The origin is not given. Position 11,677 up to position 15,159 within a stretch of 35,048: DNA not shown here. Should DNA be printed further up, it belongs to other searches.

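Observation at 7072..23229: Four paralogous giant GT-C (AftD/DUF3367-like) glycosyltransferases within 16 kb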

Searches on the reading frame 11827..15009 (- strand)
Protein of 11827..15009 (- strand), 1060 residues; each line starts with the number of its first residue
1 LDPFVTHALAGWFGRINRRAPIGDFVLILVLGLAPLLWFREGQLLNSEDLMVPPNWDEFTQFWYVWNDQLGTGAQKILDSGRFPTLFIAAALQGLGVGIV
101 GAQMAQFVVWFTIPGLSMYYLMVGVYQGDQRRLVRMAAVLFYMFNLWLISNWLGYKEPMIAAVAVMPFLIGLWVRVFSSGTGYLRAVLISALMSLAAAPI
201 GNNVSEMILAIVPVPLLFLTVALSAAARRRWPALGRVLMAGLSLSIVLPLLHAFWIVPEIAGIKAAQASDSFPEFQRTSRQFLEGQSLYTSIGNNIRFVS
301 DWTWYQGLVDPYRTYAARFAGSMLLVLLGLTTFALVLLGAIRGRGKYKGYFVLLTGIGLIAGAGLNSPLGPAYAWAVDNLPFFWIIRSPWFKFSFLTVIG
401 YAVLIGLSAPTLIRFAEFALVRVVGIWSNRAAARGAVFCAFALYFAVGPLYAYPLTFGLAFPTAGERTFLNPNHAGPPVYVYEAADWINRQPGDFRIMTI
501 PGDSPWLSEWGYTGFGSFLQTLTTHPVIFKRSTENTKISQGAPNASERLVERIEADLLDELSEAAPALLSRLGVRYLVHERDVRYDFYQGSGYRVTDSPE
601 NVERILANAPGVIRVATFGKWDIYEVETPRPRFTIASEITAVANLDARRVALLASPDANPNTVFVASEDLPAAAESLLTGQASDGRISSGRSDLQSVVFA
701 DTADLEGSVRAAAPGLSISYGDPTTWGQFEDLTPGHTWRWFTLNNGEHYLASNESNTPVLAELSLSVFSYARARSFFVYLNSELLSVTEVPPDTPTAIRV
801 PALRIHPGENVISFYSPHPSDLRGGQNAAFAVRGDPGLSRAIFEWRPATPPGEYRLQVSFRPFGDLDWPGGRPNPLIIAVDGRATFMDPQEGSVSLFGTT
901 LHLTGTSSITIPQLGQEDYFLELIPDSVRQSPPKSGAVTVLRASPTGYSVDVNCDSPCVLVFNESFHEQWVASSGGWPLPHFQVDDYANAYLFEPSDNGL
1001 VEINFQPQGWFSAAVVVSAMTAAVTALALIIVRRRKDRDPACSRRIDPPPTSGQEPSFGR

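Call 3: search_protein_families(library=pfam, proteins=[window:11827-15009:-], max_evalue=0.01)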
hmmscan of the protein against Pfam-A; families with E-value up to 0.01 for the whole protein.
window:11827-15009:- (1060 aa): 1 family
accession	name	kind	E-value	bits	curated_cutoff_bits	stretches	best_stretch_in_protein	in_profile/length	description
PF11847.13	GT-C_AftD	-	4.2e-12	45.2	26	1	152-694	121-615/661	Alpha-(1->3)-arabinofuranosyltransferase, N-terminal GT-C domain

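Call 4: search_protein_families(library=ncbifam, proteins=[window:11827-15009:-], max_evalue=0.01)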
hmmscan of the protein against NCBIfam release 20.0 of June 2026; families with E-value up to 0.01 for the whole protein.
window:11827-15009:- (1060 aa): 0 families

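Call 8: search_solved_structures(query=window:11827-15009:-, max_evalue=1, show_alignments=1)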
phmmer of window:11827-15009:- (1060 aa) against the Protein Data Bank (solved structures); distinct sequences matched with E-value up to 1: 0.

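Call 10: find_homologous_proteins(query=window:11827-15009:-, max_evalue=0.00001)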
Query window:11827-15009:- (1060 aa): 35 proteins with E <= 0.00001 among 8000 candidates.
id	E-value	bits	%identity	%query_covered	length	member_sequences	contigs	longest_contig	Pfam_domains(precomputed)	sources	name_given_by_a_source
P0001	0.0e+0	2218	91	100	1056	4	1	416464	PF11847.14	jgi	jgi:hypothetical protein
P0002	0.0e+0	1741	72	98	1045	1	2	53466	-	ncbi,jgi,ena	-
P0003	0.0e+0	1683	70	98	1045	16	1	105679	PF11847.14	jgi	-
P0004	0.0e+0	1659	70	96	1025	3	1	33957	-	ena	-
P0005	0.0e+0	1521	63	97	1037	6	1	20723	PF11847.14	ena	-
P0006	0.0e+0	1371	60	93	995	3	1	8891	PF11847.14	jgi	jgi:hypothetical protein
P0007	0.0e+0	1308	58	98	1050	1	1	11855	-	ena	-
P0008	0.0e+0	1186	52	97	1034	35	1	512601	PF11847.14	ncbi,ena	-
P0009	0.0e+0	1057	51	93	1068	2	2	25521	-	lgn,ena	-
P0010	0.0e+0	1017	49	96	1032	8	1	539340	-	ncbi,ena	-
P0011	1.2e-297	1008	47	96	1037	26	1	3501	-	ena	-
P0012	3.2e-295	1000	48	96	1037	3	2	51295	-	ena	-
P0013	1.0e-289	982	48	92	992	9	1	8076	-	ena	-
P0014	6.9e-276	936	45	96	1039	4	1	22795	-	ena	-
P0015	3.4e-270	917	43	97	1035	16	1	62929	-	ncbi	-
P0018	1.7e-152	528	31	98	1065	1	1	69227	-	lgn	-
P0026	2.8e-109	384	35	58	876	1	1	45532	-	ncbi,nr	ncbi:MAG: hypothetical protein HY600_02155 [Candidatus Omnitrophica bacterium]|nr:hypothetical prote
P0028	1.7e-108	382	32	64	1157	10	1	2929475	-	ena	-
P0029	8.7e-103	363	28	93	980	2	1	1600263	-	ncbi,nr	ncbi:MAG: hypothetical protein NPINA01_02930 [Nitrospinaceae bacterium]|nr:MAG: hypothetical protein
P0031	6.2e-101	357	27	94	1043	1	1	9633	PF20176.4,PF11847.14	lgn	-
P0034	6.3e-56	208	28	62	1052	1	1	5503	PF11847.14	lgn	-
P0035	2.6e-25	106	24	62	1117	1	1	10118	PF11847.14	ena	-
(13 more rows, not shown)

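Call 12: find_encoding_contigs(protein=P0001, flank=10000, max_places=3)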
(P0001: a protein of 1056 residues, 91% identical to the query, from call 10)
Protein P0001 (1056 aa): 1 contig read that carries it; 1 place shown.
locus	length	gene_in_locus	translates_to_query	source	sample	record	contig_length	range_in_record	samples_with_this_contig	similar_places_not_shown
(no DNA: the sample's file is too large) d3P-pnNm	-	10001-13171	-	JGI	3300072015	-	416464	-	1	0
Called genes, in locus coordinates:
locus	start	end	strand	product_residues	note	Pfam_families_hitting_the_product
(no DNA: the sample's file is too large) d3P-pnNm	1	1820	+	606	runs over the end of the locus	PF02543:Carbam_trans_N, PF16861:Carbam_trans_C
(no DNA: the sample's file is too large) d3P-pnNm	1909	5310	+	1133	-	PF11847:GT-C_AftD (weak)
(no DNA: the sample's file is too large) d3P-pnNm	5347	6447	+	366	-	-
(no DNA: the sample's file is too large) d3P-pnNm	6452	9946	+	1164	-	-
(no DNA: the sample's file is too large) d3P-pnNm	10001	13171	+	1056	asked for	PF11847:GT-C_AftD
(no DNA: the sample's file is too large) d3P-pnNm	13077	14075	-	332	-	PF00535:Glycos_transf_2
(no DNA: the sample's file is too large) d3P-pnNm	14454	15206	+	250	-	PF13489:Methyltransf_23, PF13847:Methyltransf_31 (weak), PF08241:Methyltransf_11, PF13649:Methyltransf_25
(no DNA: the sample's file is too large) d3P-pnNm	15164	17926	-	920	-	-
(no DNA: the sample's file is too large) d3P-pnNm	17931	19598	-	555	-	PF02543:Carbam_trans_N, PF16861:Carbam_trans_C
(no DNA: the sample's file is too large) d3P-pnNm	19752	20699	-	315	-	PF01073:3Beta_HSD (faint), PF01370:Epimerase, PF02719:Polysacc_synt_2 (faint), PF16363:GDP_Man_Dehyd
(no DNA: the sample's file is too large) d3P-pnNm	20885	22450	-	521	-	PF13489:Methyltransf_23, PF08241:Methyltransf_11 (weak), PF13649:Methyltransf_25, PF00535:Glycos_transf_2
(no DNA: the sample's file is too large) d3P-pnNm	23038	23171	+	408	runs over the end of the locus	-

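Call 13: find_encoding_contigs(protein=P0008, flank=10000, max_places=2)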
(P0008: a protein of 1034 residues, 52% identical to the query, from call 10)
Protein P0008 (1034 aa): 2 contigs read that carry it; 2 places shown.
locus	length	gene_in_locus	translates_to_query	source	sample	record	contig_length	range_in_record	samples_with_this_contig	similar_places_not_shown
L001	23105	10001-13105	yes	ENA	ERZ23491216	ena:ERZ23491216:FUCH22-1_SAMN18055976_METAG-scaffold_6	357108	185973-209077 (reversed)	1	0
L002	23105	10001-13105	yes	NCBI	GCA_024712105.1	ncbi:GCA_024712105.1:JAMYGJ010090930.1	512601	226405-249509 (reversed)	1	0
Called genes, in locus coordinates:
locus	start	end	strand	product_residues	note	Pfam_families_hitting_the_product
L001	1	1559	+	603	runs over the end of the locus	PF02543:Carbam_trans_N, PF16861:Carbam_trans_C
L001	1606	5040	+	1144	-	PF11847:GT-C_AftD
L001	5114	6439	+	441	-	-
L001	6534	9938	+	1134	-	-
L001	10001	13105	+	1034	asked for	PF11847:GT-C_AftD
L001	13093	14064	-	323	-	PF00535:Glycos_transf_2, PF10111:Glyco_tranf_2_2 (weak), PF13641:Glyco_tranf_2_3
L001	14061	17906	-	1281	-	-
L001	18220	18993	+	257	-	PF13489:Methyltransf_23, PF08241:Methyltransf_11, PF08242:Methyltransf_12, PF13649:Methyltransf_25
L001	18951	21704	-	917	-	-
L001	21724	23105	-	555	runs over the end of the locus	PF02543:Carbam_trans_N, PF16861:Carbam_trans_C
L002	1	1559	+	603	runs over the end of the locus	PF02543:Carbam_trans_N, PF16861:Carbam_trans_C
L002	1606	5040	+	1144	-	PF11847:GT-C_AftD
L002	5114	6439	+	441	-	-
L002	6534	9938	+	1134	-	-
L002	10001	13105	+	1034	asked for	PF11847:GT-C_AftD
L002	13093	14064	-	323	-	PF00535:Glycos_transf_2, PF10111:Glyco_tranf_2_2 (weak), PF13641:Glyco_tranf_2_3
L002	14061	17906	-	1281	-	-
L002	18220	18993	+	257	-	PF13489:Methyltransf_23, PF08241:Methyltransf_11, PF08242:Methyltransf_12, PF13649:Methyltransf_25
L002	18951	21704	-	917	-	-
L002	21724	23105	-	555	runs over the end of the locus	PF02543:Carbam_trans_N, PF16861:Carbam_trans_C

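Call 14: find_encoding_contigs(protein=P0029, flank=10000, max_places=2)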
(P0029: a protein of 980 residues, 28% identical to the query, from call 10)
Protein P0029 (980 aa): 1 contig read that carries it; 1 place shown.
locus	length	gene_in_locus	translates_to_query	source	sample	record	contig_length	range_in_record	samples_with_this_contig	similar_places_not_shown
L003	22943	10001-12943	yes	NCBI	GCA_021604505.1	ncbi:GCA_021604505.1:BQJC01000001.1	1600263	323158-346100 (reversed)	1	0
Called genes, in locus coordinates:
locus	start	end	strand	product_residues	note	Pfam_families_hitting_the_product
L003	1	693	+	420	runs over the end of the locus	PF00534:Glycos_transf_1, PF13692:Glyco_trans_1_4, PF26337:Gtf3_C (weak)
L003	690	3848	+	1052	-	-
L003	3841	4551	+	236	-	PF13489:Methyltransf_23, PF13847:Methyltransf_31 (weak), PF08241:Methyltransf_11, PF13649:Methyltransf_25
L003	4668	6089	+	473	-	-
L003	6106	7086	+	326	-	PF01073:3Beta_HSD, PF01370:Epimerase, PF04321:RmlD_sub_bind, PF07993:NAD_binding_4 (faint), PF16363:GDP_Man_Dehyd, PF02719:Polysacc_synt_2 (weak)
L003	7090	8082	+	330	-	PF13302:Acetyltransf_3 (faint), PF00583:Acetyltransf_1, PF13508:Acetyltransf_7 (weak)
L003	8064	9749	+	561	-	PF02543:Carbam_trans_N, PF16861:Carbam_trans_C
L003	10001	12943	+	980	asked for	-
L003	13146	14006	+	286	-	PF05219:DREV (weak), PF13489:Methyltransf_23, PF07021:MetW, PF13847:Methyltransf_31, PF08241:Methyltransf_11, PF08242:Methyltransf_12, PF13649:Methyltransf_25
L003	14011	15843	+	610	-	-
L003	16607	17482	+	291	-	PF09852:DUF2079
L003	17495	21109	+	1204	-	-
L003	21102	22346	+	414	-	PF01943:Polysacc_synt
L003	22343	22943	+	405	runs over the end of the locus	PF01943:Polysacc_synt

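Call 16: search_solved_structures(query=A1, max_evalue=10, show_alignments=2)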
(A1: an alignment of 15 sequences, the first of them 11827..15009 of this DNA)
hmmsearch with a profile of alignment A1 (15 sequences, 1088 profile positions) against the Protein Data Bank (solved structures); distinct sequences matched with E-value up to 10: 9.
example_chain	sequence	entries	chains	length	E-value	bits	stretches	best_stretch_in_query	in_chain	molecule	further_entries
6w98_A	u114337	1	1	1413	6.5e-17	63.7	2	466-604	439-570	F5/8 type C domain-containing protein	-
6wbx_A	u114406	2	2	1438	6.7e-17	63.7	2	466-604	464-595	DUF3367 domain-containing protein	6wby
3cmg_A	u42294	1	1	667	0.037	14.9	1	802-876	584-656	Putative beta-galactosidase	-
5z1a_A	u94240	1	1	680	0.048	14.5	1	802-875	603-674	Putative beta-galactosidase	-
5uhq_A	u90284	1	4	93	0.88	10.3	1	143-215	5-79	Sugar transporter SemiSWEET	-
7qnt_AAA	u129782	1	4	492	1.3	9.7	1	512-572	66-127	TarM(Se)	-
7qd7_AAA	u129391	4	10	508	1.5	9.5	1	512-572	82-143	TarM(Se)_G117R | TarM(Se)_G117R-4RboP | TarM(Se)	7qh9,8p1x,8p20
7tbn_A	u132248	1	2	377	2.2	9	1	640-764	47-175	D11 LOV2-DARPin fusion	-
7q0l_A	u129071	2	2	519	5.6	7.7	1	176-259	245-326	Peptide transporter YePEPT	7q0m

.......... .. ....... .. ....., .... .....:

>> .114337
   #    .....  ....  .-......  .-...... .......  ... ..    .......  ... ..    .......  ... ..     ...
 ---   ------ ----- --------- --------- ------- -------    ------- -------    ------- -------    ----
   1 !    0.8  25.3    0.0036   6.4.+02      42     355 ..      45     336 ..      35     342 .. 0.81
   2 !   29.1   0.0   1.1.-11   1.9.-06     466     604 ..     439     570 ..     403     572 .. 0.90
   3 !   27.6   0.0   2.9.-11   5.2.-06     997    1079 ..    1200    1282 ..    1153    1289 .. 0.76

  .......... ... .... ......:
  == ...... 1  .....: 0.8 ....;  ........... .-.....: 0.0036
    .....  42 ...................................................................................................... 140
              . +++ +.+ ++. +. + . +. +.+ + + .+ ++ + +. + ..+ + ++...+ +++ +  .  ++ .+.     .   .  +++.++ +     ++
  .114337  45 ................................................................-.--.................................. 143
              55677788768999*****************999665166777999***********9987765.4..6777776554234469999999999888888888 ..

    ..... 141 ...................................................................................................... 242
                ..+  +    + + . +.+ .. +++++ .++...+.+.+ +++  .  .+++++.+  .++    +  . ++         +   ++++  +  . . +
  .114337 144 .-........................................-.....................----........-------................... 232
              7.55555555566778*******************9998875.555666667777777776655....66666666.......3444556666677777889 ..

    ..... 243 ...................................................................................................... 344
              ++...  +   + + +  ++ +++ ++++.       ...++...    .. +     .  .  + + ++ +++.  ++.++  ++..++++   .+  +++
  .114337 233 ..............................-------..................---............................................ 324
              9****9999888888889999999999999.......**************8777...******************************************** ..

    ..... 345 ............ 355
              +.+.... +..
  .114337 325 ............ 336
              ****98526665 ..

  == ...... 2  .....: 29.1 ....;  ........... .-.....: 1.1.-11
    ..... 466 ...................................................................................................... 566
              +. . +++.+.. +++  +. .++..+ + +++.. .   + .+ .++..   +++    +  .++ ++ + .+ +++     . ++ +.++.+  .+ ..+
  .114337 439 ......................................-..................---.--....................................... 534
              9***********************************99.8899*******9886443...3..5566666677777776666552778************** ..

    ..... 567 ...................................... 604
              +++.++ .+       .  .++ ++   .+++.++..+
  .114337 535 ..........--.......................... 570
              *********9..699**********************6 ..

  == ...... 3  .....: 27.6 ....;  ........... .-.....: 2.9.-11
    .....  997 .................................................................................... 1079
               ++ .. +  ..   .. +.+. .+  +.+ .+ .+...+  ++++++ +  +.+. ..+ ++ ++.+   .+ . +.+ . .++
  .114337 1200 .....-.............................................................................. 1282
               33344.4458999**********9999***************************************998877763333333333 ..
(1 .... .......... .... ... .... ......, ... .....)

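Call 19: find_related_loci(query=A2, collection=genome_contigs, flank=10000)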
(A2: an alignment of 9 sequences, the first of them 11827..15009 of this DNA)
Query A2 (1060 aa) in genome_contigs; peptide patterns used: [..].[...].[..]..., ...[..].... (x = any residue, [..] = any of these).
77 stretches matched a pattern; 8 encode a relative of the query (tblastn E <= 1e-3); 8 distinct loci.
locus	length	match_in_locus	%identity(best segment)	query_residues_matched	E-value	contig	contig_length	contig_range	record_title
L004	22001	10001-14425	72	12-1058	0e+0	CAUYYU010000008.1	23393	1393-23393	MAG: Chloroflexota bacterium isolate CB27_AW.76 genome assembly, contig: Ga0310120_10000857, whole genome shotgun sequen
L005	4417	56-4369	70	12-1060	0e+0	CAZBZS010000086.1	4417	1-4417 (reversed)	MAG TPA_asm: uncultured Chloroflexota bacterium isolate SRP092902_co1_109 genome assembly, contig: NODE_43271_length_441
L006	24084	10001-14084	47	24-1036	0e+0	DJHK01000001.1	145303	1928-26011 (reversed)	MAG TPA_asm: Chloroflexi bacterium UBA6622 UBA6622_contig_8800, whole genome shotgun sequence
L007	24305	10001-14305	48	18-1049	0e+0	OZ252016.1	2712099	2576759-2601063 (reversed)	MAG: Chloroflexota bacterium isolate c55ced2e-1ba6-4635-9983-d2261847e0b0 genome assembly, chromosome: 1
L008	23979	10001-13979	41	5-1037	0e+0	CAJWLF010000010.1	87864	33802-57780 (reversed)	MAG TPA_asm: uncultured Chloroflexi bacterium isolate ERR599156_bin.184_MetaBAT_v2.12.1_MAG genome assembly, contig: NOD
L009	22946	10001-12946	48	18-1011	0e+0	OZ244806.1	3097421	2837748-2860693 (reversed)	MAG: Chloroflexota bacterium isolate 600da572-970b-48f2-b46a-9436f58df6f3 genome assembly, chromosome: 1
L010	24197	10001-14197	43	13-1040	0e+0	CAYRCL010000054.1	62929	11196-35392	MAG TPA_asm: uncultured Chloroflexota bacterium isolate SRP092796_co4_648 genome assembly, contig: k141_3014736, whole g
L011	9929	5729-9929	62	24-1011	4e-81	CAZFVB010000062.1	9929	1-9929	MAG TPA_asm: uncultured Chloroflexota bacterium isolate SRP092796_co3_298 genome assembly, contig: NODE_15133_length_992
